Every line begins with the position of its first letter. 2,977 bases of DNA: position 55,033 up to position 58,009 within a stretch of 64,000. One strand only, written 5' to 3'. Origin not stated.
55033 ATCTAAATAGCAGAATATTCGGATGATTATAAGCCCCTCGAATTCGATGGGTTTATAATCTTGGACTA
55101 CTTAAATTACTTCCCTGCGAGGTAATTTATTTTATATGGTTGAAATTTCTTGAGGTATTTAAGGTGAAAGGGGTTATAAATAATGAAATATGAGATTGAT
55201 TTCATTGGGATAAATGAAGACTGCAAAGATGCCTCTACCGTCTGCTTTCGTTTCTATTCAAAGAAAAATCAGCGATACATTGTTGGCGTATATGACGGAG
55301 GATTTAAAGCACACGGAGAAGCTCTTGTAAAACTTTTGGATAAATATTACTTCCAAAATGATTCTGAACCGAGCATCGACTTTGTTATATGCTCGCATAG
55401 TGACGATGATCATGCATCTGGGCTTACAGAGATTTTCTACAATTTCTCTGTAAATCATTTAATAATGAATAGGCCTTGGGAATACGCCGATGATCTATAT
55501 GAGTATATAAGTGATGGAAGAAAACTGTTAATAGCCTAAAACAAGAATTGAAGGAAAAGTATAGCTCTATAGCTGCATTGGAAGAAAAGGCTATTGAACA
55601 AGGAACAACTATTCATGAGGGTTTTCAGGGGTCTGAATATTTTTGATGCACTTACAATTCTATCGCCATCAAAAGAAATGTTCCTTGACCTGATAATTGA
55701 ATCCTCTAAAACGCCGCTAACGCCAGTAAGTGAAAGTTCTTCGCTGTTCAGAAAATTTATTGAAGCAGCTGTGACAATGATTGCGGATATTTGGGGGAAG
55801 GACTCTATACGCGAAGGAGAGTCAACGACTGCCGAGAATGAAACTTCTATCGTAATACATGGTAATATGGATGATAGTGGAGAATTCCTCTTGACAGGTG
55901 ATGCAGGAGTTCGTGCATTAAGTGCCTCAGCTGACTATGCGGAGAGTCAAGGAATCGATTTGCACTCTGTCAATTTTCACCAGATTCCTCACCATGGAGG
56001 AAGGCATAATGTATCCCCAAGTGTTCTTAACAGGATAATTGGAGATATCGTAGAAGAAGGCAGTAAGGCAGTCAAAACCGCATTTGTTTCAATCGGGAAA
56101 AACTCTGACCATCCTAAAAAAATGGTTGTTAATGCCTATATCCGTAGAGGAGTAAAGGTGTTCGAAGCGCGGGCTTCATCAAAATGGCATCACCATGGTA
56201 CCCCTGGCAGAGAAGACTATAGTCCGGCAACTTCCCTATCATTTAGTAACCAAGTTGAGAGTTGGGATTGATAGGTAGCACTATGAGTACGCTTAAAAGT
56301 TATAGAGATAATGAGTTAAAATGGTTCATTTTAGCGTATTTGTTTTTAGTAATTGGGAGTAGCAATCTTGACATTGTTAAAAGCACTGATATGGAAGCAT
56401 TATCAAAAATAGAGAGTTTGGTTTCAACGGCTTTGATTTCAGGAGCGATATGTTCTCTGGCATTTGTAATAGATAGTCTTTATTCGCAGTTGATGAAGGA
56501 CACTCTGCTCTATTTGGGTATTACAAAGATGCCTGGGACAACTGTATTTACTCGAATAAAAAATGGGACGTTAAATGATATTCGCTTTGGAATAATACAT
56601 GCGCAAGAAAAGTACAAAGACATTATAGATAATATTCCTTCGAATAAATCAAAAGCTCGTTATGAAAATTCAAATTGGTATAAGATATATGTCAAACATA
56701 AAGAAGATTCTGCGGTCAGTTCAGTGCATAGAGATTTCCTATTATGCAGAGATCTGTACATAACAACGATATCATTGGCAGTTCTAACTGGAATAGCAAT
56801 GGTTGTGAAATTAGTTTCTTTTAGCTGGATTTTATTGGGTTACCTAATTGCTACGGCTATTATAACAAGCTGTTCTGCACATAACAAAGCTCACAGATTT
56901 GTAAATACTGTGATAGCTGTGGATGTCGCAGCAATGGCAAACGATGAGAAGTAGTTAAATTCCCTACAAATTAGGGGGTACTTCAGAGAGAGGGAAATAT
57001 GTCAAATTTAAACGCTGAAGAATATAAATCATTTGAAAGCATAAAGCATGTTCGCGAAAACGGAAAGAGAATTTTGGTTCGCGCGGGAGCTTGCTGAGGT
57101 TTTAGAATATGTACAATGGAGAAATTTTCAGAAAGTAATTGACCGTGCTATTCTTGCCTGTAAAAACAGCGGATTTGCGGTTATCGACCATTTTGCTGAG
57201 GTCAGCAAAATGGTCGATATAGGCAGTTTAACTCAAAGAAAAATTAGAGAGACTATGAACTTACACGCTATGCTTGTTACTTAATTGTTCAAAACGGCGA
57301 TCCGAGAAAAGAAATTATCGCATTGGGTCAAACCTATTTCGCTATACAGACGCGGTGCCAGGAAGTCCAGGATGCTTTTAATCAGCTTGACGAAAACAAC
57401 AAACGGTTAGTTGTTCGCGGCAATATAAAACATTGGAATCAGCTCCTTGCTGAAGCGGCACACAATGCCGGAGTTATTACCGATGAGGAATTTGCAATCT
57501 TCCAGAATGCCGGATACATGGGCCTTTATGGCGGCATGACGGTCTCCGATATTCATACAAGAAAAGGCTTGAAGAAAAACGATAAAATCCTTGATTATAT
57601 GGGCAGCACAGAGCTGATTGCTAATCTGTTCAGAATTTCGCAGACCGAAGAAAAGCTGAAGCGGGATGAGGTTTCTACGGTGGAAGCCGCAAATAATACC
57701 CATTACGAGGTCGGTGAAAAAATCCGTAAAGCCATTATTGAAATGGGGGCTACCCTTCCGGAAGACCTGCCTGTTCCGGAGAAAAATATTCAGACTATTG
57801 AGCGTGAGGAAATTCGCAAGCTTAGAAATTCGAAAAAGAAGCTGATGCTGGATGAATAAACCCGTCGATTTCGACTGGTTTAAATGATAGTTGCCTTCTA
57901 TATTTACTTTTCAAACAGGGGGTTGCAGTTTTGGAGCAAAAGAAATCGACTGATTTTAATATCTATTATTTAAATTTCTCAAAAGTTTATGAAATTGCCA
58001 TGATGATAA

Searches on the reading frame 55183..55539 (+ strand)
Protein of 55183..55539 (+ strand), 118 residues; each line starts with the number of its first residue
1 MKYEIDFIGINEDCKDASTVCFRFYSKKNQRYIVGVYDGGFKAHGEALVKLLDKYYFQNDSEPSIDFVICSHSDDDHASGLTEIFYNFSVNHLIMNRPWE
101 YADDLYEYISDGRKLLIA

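Call 3: search_protein_families(library=padloc, proteins=[window:55183-55539:+], max_evalue=0.01)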
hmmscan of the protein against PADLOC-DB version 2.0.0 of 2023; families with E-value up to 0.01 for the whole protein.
window:55183-55539:+ (118 aa): 4 families
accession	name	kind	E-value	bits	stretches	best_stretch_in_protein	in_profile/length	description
PDLC04676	PDC-M48B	-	5.7e-33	112.2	1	2-111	2-107/357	-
PDLC03854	LmuA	-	1.4e-06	25.7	1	26-99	22-91/345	-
PDLC03805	RTasMBL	-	0.00012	19.4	1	38-92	26-75/322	DRT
PDLC04677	PDC-M48B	-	0.0013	16.1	1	2-90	2-85/339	-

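Call 4: search_protein_families(library=pfam, proteins=[window:55183-55539:+], max_evalue=0.01)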
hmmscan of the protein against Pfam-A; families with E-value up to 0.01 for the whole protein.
window:55183-55539:+ (118 aa): 1 family
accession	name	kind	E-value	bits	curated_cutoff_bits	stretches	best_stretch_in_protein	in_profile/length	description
PF00753.33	Lactamase_B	-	7e-05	23.3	22.7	1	36-112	19-91/196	Metallo-beta-lactamase superfamily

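Call 5: search_protein_families(library=ncbifam, proteins=[window:55183-55539:+], max_evalue=0.01)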
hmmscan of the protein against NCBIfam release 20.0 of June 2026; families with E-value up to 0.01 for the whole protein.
window:55183-55539:+ (118 aa): 1 family
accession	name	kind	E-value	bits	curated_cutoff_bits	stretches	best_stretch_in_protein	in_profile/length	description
NF058524.1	6A-MBL_enzyme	equivalog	4.4e-05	22.8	220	1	56-87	48-79/346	anti-phage 6A-MBL system MBL-fold protein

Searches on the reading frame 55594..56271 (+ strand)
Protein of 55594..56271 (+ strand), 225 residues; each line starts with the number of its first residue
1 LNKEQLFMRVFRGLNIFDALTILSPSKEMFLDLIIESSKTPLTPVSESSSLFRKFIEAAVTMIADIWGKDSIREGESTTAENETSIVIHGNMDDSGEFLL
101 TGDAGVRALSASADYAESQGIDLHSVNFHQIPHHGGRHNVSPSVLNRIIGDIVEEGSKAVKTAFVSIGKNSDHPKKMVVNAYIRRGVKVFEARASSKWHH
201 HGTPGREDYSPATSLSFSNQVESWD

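Call 3: search_protein_families(library=padloc, proteins=[window:55594-56271:+], max_evalue=0.01)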
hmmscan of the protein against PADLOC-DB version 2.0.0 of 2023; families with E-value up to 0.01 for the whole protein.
window:55594-56271:+ (225 aa): 5 families
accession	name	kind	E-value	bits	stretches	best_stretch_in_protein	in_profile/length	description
PDLC04676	PDC-M48B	-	1e-58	196.9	1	11-222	143-356/357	-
PDLC04677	PDC-M48B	-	1.7e-09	35.4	1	69-181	201-299/339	-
PDLC03805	RTasMBL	-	4.5e-08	30.7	1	20-148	133-249/322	DRT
PDLC03854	LmuA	-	6.4e-08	30.1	1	20-148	158-278/345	-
PDLC02158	Avs1a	-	0.0084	13.4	0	80-185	252-346/392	-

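Call 4: search_protein_families(library=pfam, proteins=[window:55594-56271:+], max_evalue=0.01)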
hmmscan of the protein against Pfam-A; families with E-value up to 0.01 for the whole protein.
window:55594-56271:+ (225 aa): 0 families

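Call 5: search_protein_families(library=ncbifam, proteins=[window:55594-56271:+], max_evalue=0.01)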
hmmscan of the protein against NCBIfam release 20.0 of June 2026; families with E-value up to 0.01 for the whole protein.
window:55594-56271:+ (225 aa): 2 families
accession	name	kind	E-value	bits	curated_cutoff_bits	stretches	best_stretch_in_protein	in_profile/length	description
TIGR00361.1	ComEC_Rec2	equivalog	0.002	16.4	190.05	1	76-192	557-659/663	DNA internalization-related competence protein ComEC/Rec2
NF008580.0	PRK11539.1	equivalog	0.0035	15.7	969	1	76-153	615-687/758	ComEC family protein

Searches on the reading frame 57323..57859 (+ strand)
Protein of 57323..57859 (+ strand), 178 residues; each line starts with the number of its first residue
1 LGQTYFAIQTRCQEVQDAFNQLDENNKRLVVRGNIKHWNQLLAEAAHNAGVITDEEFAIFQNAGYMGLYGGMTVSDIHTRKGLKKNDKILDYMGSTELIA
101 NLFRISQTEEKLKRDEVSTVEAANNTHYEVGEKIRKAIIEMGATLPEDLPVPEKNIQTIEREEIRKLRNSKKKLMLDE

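Call 3: search_protein_families(library=padloc, proteins=[window:57323-57859:+], max_evalue=0.01)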
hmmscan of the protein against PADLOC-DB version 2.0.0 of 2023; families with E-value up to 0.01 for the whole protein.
window:57323-57859:+ (178 aa): 4 families
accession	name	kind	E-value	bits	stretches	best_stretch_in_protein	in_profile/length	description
PDLC04919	PDC-S13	-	5.2e-60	201.1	1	2-173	110-276/281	-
PDLC03083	Specificity_I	-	3.5e-57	192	1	2-174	103-276/717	Type I specificity subunit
PDLC04918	PDC-S13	-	1.7e-52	176.6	1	44-170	83-209/214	-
PDLC04920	PDC-S13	-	5.7e-15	53.4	1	14-160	127-271/286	-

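Call 4: search_protein_families(library=pfam, proteins=[window:57323-57859:+], max_evalue=0.01)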
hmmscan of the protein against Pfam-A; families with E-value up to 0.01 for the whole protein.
window:57323-57859:+ (178 aa): 0 families

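Call 5: search_protein_families(library=ncbifam, proteins=[window:57323-57859:+], max_evalue=0.01)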
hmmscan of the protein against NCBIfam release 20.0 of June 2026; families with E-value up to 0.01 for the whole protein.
window:57323-57859:+ (178 aa): 1 family
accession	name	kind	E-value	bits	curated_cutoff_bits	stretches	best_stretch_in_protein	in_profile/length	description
NF008573.0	PRK11525.1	equivalog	2.1e-67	227.5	242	1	2-173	110-279/288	DNA damage-inducible protein D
